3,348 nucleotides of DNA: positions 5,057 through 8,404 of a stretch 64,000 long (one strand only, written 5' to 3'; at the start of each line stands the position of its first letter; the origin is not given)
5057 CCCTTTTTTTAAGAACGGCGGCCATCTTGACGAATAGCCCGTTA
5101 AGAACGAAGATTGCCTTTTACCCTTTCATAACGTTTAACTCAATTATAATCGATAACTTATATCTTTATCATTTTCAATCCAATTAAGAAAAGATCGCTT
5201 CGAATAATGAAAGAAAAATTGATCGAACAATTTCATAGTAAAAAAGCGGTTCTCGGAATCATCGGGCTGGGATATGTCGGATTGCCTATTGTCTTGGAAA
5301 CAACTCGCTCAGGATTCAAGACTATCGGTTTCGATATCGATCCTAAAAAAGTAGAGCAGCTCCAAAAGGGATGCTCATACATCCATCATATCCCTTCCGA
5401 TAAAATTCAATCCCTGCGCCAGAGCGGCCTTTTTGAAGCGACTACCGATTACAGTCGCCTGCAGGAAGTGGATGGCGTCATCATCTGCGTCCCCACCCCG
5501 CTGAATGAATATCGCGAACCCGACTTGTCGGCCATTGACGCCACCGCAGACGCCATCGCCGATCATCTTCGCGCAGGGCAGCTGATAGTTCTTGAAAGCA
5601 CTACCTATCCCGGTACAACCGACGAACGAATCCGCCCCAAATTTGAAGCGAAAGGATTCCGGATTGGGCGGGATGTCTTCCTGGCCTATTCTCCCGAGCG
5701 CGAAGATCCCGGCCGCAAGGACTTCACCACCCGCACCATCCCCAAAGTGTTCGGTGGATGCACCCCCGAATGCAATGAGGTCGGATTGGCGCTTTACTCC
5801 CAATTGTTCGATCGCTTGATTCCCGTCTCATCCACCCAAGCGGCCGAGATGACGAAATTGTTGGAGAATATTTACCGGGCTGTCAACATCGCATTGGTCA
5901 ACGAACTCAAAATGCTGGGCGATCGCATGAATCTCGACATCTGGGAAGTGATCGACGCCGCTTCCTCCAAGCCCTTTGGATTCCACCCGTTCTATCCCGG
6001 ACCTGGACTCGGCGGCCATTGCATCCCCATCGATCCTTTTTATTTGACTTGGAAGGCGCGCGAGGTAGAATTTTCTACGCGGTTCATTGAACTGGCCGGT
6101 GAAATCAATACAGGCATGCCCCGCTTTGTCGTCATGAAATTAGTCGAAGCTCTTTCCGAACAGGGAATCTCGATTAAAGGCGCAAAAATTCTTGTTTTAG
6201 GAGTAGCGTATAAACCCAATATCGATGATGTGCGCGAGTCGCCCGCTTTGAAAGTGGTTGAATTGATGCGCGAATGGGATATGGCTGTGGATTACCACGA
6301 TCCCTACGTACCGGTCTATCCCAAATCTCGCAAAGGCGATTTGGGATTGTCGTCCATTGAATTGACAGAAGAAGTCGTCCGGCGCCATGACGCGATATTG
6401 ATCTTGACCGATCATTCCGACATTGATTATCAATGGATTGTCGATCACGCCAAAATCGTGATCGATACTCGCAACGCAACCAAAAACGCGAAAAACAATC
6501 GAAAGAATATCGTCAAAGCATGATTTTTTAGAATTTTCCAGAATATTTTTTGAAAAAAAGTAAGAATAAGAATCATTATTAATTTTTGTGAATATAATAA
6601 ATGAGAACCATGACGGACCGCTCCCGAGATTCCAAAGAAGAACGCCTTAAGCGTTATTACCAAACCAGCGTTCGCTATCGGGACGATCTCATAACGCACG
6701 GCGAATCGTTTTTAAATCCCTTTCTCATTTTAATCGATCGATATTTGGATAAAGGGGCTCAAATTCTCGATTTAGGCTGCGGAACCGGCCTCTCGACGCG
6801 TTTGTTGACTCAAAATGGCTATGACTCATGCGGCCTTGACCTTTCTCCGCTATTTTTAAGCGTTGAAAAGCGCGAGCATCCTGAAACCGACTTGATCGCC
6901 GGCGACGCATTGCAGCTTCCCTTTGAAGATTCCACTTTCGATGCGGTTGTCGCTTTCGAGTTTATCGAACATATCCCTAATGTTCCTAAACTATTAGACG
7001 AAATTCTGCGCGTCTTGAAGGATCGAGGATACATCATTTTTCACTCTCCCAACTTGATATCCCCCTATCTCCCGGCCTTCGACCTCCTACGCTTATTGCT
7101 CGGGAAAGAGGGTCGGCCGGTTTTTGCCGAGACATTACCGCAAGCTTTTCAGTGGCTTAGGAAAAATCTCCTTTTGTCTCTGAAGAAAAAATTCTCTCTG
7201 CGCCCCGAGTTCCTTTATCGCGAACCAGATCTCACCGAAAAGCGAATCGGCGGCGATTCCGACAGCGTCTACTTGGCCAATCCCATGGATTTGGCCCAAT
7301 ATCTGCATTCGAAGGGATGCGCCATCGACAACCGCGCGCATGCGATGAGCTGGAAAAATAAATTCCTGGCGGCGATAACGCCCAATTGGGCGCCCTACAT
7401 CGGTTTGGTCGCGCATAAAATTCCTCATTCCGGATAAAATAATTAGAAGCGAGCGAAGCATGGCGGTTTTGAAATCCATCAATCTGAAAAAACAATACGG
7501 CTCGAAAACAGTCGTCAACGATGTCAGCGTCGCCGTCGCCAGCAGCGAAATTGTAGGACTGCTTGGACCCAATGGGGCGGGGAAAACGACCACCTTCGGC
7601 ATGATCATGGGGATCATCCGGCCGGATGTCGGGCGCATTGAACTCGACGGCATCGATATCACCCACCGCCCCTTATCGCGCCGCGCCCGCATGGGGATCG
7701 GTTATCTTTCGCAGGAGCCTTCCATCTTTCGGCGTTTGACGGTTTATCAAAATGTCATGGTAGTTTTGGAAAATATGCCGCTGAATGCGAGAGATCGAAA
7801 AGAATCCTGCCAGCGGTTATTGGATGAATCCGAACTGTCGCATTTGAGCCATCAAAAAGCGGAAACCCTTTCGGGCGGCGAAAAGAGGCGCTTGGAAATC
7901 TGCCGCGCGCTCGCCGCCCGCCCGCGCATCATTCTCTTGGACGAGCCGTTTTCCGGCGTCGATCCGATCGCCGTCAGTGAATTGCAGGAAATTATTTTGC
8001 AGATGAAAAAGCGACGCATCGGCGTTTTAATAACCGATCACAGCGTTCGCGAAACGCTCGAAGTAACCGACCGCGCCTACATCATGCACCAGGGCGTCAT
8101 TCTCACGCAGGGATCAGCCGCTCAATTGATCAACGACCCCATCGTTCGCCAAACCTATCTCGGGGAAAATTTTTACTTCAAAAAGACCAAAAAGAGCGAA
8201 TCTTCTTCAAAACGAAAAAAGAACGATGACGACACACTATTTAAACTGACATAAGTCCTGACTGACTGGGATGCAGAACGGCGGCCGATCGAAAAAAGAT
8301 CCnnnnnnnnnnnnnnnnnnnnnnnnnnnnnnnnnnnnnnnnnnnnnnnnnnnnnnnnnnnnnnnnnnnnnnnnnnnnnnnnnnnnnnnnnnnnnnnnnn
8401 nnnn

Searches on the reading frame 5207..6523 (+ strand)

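Call 14: search_protein_families(library=pfam, proteins=[window:5207-6523:+])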
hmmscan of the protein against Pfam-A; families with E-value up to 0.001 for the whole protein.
window:5207-6523:+ (438 aa): 4 families
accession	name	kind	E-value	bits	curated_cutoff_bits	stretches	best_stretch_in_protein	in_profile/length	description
PF03721.20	UDPG_MGDP_dh_N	-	1.6e-39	135.9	27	1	17-191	4-181/187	UDP-glucose/GDP-mannose dehydrogenase family, NAD binding domain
PF00984.24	UDPG_MGDP_dh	-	2.1e-31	108.3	25.4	1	212-302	2-93/94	UDP-glucose/GDP-mannose dehydrogenase family, central domain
PF03720.21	UDPG_MGDP_dh_C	-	2.7e-25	89.1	30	1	329-426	1-102/103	UDP-glucose/GDP-mannose dehydrogenase family, UDP binding domain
PF03446.21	NAD_binding_2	-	1.5e-07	32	21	1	16-150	2-111/161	NAD binding domain of 6-phosphogluconate dehydrogenase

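Call 74: search_protein_families(library=ncbifam, proteins=[window:5207-6523:+], max_evalue=0.00001)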
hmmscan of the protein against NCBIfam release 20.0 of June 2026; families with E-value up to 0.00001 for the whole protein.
window:5207-6523:+ (438 aa): 7 families
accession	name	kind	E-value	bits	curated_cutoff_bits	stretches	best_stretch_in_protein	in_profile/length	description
TIGR03026.1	NDP-sugDHase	subfamily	7.9e-126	420.1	189.8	1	16-423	3-413/413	nucleotide sugar dehydrogenase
NF040825.1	UDPMaNacDH_Arch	equivalog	1.4e-78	264.6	750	1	16-427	3-403/418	UDP-N-acetyl-D-mannosamine dehydrogenase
NF008286.0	PRK11064.1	equivalog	2.4e-71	240.5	459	1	15-423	5-417/420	UDP-N-acetyl-D-mannosamine dehydrogenase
NF011729.0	PRK15182.1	equivalog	1.5e-67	228.3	592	1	15-405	8-390/425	Vi polysaccharide biosynthesis UDP-N-acetylglucosamine C-6 dehydrogenase TviB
NF041297.1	UDPGDh_AglM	equivalog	1.7e-49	168.9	670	1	16-427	3-419/429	UDP-glucose 6-dehydrogenase AglM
NF047673.2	TeichurnBiosyTuaD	equivalog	2.3e-39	135.8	700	1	17-428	5-417/439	UDP-glucose 6-dehydrogenase TuaD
NF011631.0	PRK15057.1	equivalog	1.2e-09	37.7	757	1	17-277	4-258/388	UDP-glucose 6-dehydrogenase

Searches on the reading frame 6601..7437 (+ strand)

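Call 14: search_protein_families(library=pfam, proteins=[window:6601-7437:+])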
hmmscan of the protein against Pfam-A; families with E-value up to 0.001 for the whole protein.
window:6601-7437:+ (278 aa): 8 families
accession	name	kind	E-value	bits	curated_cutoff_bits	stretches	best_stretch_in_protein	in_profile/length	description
PF08241.18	Methyltransf_11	-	1.4e-24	87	21.2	1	56-147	1-95/95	Methyltransferase domain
PF13649.12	Methyltransf_25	-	4.7e-19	69.3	27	1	55-143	1-97/97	Methyltransferase domain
PF13489.12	Methyltransf_23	-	1.1e-18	68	27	1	48-152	19-121/164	Methyltransferase domain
PF13847.12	Methyltransf_31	-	3.3e-15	56.5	27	1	50-151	2-113/145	Methyltransferase domain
PF08242.18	Methyltransf_12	-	5.2e-15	56.4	30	1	56-145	1-98/98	Methyltransferase domain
PF01209.24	Ubie_methyltran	-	2.1e-08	34.3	20.1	1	51-186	47-191/233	ubiE/COQ5 methyltransferase family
PF07021.18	MetW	-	1.4e-06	28.5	21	1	44-152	6-112/193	Methionine biosynthesis protein MetW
PF02353.26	CMAS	-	5.8e-05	23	27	1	48-149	59-166/273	Mycolic acid cyclopropane synthetase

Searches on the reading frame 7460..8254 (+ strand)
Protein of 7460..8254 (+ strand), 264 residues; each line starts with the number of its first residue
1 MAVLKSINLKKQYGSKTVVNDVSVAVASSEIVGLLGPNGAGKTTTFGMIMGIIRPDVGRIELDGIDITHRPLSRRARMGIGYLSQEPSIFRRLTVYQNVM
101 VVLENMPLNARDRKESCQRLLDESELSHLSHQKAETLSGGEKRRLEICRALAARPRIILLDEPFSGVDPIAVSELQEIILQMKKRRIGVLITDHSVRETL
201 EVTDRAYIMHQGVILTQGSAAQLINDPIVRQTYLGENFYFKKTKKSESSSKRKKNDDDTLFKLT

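Call 14: search_protein_families(library=pfam, proteins=[window:7460-8254:+])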
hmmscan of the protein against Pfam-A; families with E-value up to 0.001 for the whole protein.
window:7460-8254:+ (264 aa): 3 families
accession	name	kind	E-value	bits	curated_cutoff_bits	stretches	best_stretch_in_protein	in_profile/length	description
PF00005.33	ABC_tran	-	3e-35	122.2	25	1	19-164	1-136/137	ABC transporter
PF13304.12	AAA_21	-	1.6e-07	32.1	27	0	135-195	236-299/304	AAA domain, putative AbiEii toxin, Type IV TA system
PF13558.12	SbcC_Walker_B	-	0.00053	20.6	27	0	131-177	27-86/90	SbcC/RAD50-like, Walker B motif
